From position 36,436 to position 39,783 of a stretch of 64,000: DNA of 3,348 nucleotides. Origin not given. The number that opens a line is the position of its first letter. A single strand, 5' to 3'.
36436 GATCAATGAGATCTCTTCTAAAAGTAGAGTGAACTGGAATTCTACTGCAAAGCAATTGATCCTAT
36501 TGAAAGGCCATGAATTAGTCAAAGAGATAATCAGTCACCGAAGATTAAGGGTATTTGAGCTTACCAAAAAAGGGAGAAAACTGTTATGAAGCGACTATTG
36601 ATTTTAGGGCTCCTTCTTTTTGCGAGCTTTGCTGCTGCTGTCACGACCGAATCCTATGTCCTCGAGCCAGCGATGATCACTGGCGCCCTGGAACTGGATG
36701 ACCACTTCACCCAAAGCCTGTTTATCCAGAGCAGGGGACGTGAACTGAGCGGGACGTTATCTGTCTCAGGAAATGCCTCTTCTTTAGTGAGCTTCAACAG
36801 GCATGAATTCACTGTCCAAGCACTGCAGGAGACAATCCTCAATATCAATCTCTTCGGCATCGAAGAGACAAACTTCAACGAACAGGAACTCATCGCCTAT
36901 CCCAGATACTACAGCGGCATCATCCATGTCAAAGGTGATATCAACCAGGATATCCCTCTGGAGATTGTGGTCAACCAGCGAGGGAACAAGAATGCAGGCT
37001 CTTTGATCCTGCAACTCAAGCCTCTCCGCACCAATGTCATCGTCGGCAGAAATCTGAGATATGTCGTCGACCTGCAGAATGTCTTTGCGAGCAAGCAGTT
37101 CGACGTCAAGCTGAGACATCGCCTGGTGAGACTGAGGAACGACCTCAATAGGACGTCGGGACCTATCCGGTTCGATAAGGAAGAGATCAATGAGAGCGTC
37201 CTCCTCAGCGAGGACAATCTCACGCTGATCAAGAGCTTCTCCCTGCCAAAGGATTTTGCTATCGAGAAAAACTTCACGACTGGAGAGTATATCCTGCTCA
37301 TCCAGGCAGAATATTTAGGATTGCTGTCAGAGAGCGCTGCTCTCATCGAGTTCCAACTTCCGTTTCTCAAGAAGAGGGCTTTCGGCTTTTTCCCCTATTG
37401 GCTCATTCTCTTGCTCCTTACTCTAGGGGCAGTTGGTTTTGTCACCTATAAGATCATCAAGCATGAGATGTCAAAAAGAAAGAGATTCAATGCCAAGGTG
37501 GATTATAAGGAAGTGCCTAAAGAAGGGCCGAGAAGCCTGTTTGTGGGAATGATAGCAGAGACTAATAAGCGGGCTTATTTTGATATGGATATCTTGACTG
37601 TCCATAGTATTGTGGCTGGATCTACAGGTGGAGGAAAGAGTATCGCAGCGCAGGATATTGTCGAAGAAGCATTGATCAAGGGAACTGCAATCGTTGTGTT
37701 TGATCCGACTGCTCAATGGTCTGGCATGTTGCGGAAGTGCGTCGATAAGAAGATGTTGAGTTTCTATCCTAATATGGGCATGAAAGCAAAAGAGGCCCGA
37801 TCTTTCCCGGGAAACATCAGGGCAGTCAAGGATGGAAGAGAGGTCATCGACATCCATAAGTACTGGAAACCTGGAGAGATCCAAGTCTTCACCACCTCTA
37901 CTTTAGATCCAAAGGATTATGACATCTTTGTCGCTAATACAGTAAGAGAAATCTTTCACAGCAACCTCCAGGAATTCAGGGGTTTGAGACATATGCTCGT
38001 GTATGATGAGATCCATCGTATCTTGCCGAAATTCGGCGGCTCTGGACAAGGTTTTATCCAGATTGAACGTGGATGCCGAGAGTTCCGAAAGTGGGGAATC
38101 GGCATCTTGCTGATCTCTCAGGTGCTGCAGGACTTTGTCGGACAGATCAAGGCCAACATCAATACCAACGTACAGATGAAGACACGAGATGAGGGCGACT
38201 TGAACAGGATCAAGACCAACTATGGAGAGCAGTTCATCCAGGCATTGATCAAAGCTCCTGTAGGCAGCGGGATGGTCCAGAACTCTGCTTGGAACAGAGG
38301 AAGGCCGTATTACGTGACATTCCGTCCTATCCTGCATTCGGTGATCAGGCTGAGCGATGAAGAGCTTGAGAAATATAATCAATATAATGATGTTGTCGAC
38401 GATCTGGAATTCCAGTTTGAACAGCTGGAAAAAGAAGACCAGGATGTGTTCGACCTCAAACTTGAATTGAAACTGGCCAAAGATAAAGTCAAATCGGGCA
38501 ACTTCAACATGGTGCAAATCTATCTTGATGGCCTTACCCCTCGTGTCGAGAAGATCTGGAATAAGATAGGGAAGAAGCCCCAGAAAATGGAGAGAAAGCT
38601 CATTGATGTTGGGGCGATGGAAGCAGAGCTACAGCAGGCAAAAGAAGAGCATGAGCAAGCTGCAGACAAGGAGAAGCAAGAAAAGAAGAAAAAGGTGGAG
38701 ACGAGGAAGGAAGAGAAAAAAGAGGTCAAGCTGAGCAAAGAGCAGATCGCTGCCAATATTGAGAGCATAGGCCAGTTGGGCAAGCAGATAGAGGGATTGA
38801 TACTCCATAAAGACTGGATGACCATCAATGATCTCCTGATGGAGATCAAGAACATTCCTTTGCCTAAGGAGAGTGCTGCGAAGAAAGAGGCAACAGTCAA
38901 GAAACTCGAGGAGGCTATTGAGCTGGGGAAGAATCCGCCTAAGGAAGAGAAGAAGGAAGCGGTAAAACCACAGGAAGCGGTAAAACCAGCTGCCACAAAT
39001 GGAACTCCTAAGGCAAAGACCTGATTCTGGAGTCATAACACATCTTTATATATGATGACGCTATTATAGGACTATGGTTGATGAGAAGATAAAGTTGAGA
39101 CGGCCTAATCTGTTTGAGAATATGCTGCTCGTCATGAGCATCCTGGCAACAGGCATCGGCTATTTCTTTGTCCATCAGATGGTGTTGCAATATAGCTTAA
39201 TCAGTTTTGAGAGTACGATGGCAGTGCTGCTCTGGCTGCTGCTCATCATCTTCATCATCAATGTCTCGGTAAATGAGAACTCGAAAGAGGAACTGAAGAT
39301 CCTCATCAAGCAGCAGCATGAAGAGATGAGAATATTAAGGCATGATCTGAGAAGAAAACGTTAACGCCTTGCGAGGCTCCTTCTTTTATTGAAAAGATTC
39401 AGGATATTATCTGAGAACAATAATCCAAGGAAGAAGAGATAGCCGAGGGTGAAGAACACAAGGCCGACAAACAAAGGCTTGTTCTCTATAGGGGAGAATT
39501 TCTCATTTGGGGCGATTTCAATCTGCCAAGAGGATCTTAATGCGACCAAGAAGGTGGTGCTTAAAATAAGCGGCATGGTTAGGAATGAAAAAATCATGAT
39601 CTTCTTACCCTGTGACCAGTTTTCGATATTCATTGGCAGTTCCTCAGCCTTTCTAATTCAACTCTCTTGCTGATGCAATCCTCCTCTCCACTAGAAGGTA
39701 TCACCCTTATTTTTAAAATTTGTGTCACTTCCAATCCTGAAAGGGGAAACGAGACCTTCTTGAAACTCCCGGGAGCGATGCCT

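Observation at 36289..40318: Regulator, membrane-anchored HerA/VirB4-like ATPase, small membrane proteins and a pilin: a candidate surface or transfer apparatus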

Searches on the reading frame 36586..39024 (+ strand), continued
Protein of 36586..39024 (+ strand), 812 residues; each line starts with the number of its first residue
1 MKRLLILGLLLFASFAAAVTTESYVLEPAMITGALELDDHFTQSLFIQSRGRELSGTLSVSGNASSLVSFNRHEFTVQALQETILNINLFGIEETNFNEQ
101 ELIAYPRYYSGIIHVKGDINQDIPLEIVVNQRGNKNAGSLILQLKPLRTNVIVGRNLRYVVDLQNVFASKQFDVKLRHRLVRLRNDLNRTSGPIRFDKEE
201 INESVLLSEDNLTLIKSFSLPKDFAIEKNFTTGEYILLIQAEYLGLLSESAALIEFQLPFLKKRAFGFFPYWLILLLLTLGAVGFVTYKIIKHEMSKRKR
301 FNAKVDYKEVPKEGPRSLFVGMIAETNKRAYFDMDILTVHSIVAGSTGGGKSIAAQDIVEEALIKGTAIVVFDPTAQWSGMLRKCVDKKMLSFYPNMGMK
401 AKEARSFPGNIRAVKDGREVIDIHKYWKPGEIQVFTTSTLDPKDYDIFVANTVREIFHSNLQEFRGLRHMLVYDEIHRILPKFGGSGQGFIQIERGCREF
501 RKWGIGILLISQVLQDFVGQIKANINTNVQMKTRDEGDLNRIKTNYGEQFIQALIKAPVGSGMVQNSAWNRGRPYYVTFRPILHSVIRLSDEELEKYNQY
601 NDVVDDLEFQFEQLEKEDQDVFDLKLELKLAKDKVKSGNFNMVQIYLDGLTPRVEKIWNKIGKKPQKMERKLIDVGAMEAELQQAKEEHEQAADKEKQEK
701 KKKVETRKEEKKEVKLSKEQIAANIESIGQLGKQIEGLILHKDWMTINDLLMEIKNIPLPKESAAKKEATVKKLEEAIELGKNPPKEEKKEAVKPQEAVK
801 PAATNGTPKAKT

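Call 76: find_encoding_contigs(protein=P0004, flank=6000, max_places=1)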
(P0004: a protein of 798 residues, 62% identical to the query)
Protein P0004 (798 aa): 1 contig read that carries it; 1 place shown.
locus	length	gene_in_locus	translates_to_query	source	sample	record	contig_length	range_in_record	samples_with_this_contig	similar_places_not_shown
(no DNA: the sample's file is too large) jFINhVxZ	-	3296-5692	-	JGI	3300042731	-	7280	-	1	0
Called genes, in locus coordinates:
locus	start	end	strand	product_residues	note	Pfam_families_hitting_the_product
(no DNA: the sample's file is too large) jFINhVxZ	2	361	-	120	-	?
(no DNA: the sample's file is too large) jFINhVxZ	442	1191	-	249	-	PF02535:Zip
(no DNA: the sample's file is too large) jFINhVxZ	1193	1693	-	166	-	PF01569:PAP2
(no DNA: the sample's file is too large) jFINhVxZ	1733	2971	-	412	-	PF08245:Mur_ligase_M, PF27239:FOL3_C, PF02875:Mur_ligase_C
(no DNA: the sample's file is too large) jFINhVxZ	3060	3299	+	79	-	PF14947:HTH_45 (weak)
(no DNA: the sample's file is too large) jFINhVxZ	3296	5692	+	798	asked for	PF01935:DUF87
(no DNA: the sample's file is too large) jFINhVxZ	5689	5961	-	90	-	-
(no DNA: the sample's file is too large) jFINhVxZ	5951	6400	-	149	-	-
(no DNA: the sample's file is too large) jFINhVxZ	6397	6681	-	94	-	-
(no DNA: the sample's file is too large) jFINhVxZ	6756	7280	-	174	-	?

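Call 77: find_encoding_contigs(protein=P0007, flank=8000, max_places=1)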
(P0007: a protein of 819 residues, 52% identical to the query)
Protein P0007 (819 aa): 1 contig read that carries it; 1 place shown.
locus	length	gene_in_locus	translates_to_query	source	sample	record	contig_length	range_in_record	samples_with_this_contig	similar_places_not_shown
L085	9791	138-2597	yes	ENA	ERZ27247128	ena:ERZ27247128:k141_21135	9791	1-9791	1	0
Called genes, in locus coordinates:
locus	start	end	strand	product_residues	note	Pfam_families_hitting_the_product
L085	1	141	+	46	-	?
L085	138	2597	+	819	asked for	PF01935:DUF87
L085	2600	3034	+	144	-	-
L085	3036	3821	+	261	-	-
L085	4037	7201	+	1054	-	-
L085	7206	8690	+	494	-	-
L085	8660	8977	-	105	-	-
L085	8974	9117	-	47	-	-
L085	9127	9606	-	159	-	-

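Call 101: find_related_loci(query=A1, collection=viral_contigs, flank=8000)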
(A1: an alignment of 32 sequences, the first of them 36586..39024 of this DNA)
Query A1 (812 aa) in viral_contigs; peptide patterns used: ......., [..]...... (x = any residue, [..] = any of these).
48 stretches matched a pattern; 1 encode a relative of the query (tblastn E <= 1e-3); 1 distinct loci.
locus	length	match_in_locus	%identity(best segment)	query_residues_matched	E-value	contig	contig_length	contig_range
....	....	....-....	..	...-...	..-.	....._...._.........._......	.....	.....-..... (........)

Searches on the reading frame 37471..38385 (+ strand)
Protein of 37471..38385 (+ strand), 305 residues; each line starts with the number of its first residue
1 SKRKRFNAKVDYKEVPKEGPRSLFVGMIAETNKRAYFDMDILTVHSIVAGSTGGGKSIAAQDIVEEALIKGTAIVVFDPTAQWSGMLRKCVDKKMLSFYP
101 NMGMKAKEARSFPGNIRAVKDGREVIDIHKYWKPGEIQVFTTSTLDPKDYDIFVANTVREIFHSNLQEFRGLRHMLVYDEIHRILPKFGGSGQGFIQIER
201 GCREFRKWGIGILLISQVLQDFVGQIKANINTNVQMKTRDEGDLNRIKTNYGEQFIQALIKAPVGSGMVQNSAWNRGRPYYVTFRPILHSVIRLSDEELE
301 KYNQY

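Call 97: search_protein_representatives(protein=window:37471-38385:+)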
Query: 305 residues. Proteins with E-value up to 0.001 (for the whole library): 853; up to 1e-10: 471; up to 1e-30: 347. The best 150 are listed.
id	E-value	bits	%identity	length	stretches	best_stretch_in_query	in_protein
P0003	4.5e-174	594.0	84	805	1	2-305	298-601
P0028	4.2e-158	541.6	78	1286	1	3-305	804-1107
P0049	3.2e-154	528.8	75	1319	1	3-305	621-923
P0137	3.4e-142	489.3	71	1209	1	2-304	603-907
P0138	2.3e-141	486.6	68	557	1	3-305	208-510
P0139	6.5e-138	475.3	66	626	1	3-305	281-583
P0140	2.0e-137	473.7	66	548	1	2-305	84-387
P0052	4.6e-137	472.5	66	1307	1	3-305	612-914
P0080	5.3e-136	469.0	70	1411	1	2-305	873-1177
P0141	5.5e-136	468.9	66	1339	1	3-305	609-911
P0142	2.0e-135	467.1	66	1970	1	3-305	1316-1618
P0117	1.2e-134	464.5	65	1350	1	3-305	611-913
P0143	1.9e-134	463.9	65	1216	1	2-305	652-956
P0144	1.2e-132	458.0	64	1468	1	3-305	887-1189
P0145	1.6e-132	457.6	65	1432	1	3-305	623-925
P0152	1.1e-129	448.3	62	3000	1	2-305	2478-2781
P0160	1.2e-123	428.4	61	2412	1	2-305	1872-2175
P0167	2.8e-120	417.4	61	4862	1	3-305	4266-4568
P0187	2.7e-114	397.7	57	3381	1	3-305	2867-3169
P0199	2.5e-111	388.0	55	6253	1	2-305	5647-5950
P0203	6.8e-111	386.6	56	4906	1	2-305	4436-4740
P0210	6.6e-109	380.0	55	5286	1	2-305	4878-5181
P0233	3.8e-104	364.4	53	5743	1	2-305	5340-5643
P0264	1.4e-94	333.1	50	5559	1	3-302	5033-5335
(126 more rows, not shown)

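Call 98: list_cluster_members(proteins=[P0199, P0233, P0264, P0210, P0167, P0203, P0152, P0142, P0187, P0160])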
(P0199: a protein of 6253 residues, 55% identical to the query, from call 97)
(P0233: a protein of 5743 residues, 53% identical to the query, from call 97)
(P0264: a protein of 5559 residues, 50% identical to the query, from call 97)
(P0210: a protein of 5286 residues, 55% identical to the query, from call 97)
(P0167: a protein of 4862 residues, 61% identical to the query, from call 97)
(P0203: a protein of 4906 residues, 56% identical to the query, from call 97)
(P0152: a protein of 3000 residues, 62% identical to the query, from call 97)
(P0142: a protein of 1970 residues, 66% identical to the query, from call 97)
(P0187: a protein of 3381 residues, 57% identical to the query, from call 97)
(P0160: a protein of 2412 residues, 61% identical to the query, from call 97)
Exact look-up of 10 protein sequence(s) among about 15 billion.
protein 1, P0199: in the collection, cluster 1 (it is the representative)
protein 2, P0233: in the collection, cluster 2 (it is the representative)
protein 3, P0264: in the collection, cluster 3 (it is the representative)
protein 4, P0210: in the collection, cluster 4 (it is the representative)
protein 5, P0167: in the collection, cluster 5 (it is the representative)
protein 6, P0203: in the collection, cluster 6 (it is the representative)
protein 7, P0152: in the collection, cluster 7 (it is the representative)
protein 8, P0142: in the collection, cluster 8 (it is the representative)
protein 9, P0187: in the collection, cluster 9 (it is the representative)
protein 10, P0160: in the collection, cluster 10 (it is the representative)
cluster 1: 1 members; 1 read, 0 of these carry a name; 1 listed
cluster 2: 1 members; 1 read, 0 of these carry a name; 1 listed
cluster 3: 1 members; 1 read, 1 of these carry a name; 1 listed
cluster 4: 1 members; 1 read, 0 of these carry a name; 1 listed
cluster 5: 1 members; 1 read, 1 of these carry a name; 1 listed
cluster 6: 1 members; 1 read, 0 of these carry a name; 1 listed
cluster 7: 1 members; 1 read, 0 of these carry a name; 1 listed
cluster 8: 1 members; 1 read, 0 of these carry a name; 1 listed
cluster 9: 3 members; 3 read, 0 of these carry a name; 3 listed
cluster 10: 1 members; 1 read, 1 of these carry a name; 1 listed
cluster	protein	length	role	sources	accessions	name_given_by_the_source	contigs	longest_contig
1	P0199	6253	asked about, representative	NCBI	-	-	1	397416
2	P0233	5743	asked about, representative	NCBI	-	-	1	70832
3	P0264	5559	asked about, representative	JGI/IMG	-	hypothetical protein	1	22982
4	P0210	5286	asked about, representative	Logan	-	-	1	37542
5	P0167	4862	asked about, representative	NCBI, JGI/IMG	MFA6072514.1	MAG: DUF87 domain-containing protein [Candidatus Woesearchaeota archaeon] | hypothetical protein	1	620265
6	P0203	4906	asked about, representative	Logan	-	-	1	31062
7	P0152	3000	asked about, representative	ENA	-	-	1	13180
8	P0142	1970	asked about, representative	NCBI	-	-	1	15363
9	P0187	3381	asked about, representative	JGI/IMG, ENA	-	-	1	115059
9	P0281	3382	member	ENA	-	-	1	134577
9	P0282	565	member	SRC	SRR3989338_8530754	-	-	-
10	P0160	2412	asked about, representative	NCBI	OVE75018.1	hypothetical protein BVX95_00540, partial [archaeon D22]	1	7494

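Call 99: search_protein_families(library=pfam, proteins=[P0167, P0152, P0142], max_evalue=0.001)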
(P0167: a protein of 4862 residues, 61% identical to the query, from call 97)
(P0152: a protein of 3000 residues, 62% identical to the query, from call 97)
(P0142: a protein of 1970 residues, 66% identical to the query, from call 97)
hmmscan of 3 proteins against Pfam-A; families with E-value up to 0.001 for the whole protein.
P0167 (4862 aa): 4 families
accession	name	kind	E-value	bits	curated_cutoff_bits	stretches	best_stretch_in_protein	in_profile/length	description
PF01935.23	DUF87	-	1.7e-10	41.8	23.2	1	4288-4412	3-99/220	Helicase HerA, central domain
PF10633.15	NPCBM_assoc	-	4.7e-07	30.3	24.4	0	2660-2726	8-74/78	NPCBM-associated, NEW3 domain of alpha-galactosidase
PF05872.18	HerA_C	-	0.00011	21.4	22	1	4300-4375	15-91/502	Helicase HerA-like C-terminal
PF00270.35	DEAD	-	0.00083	19.6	26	0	4308-4452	16-135/167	DEAD/DEAH box helicase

P0152 (3000 aa): 4 families
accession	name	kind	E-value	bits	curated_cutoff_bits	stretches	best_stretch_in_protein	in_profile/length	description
PF01935.23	DUF87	-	2.1e-10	41.5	23.2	1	2501-2585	3-69/220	Helicase HerA, central domain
PF05872.18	HerA_C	-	6e-05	22.3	22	0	2511-2588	13-91/502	Helicase HerA-like C-terminal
PF00270.35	DEAD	-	0.0002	21.6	26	1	2521-2665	16-135/167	DEAD/DEAH box helicase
PF04851.21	ResIII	-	0.00034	21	22.5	0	2514-2661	18-138/164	Type III restriction enzyme, res subunit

P0142 (1970 aa): 10 families
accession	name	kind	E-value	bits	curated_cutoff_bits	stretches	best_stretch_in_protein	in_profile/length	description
PF13620.12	CarboxypepD_reg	-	6.2e-66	219.2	32.3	9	358-430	2-81/82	Carboxypeptidase regulatory-like domain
PF13715.12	CarbopepD_reg_2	-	4.7e-49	164.8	32.2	6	358-431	1-77/88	CarboxypepD_reg-like domain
PF15976.11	CooC_C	-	2.6e-09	37.5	29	0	785-823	25-63/93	CS1-pili formation C-terminal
PF01935.23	DUF87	-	4e-08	34.1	23.2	1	1338-1435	3-82/220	Helicase HerA, central domain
PF05872.18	HerA_C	-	1.2e-07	31.2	22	1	1349-1402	14-67/502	Helicase HerA-like C-terminal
PF08308.17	PEGA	-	1.2e-06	28.7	20.8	0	899-934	32-67/71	PEGA domain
PF16371.11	MetallophosN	-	2.9e-06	27.8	35.6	0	450-499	5-55/77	N terminal of Calcineurin-like phosphoesterase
PF19027.5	DUF5752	-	0.0001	22.2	23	0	1769-1799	53-83/208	Family of unknown function (DUF5752)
PF10412.15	TrwB_AAD_bind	-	0.00056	19.3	20.5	0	1356-1395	15-54/387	Type IV secretion-system coupling protein DNA-binding domain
PF12985.13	DUF3869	-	0.00065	20.3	24.5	0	525-577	7-60/85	Domain of unknown function (DUF3869)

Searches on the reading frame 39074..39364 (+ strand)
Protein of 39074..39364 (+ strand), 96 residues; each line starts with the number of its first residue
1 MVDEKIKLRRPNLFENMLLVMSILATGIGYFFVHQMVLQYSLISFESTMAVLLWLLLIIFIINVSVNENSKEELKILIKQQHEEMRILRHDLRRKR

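Call 3: search_protein_families(library=pfam, proteins=[window:39074-39364:+], max_evalue=0.1)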
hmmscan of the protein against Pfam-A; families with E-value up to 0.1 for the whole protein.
window:39074-39364:+ (96 aa): 1 family
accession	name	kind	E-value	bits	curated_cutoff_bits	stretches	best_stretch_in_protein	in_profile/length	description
PF17988.6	VEGFR-2_TMD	-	0.023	14.6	25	1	49-64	16-31/35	VEGFR-2 Transmembrane domain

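Call 4: search_protein_families(library=ncbifam, proteins=[window:39074-39364:+], max_evalue=0.1)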
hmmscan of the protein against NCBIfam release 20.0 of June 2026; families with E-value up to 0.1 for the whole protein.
window:39074-39364:+ (96 aa): 3 families
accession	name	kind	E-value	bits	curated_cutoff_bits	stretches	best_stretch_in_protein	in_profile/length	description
TIGR01218.1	Gpos_tandem_5TM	subfamily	0.0025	17.6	35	1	19-87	65-137/208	tandem five-TM protein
NF038008.1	ABC_perm_DarB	equivalog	0.015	13.2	700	1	18-65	720-768/777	darobactin export ABC transporter permease subunit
NF046000.1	MAG1210_fam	subfamily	0.018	13.7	275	1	7-87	58-140/550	MAG1210 family protein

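Call 68: search_protein_families(library=padloc, proteins=[window:39074-39364:+], max_evalue=0.01)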
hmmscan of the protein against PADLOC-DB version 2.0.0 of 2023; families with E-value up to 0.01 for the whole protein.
window:39074-39364:+ (96 aa): 0 families

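Call 69: search_protein_families(library=phrogs, proteins=[window:39074-39364:+], max_evalue=0.01)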
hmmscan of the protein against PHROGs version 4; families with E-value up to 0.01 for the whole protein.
window:39074-39364:+ (96 aa): 1 family
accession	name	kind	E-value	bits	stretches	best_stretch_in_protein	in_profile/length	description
phrog_9330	-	unknown function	0.002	19.1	1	15-72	20-73/81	-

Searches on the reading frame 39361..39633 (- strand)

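Call 3: search_protein_families(library=pfam, proteins=[window:39361-39633:-], max_evalue=0.1)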
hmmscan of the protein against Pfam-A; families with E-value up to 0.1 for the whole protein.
window:39361-39633:- (90 aa): 2 families
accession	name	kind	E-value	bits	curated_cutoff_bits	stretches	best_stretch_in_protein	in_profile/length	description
PF20394.4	DUF6688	-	0.025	14.7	26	1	13-75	43-105/248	DUF6688 N-terminal domain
PF15052.11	TMEM169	-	0.037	14.7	27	0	6-31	8-33/131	TMEM169 protein family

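Call 4: search_protein_families(library=ncbifam, proteins=[window:39361-39633:-], max_evalue=0.1)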
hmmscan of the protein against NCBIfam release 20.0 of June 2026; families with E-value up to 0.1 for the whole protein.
window:39361-39633:- (90 aa): 1 family
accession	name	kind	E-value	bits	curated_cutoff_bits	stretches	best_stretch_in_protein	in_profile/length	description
NF040944.1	MYPE2350_fam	equivalog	0.029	14.9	50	1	11-78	10-78/128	MYPE2350 family membrane protein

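Call 68: search_protein_families(library=padloc, proteins=[window:39361-39633:-], max_evalue=0.01)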
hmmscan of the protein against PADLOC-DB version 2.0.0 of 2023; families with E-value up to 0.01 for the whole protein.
window:39361-39633:- (90 aa): 0 families

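Call 69: search_protein_families(library=phrogs, proteins=[window:39361-39633:-], max_evalue=0.01)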
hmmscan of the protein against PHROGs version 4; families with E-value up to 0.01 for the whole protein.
window:39361-39633:- (90 aa): 0 families
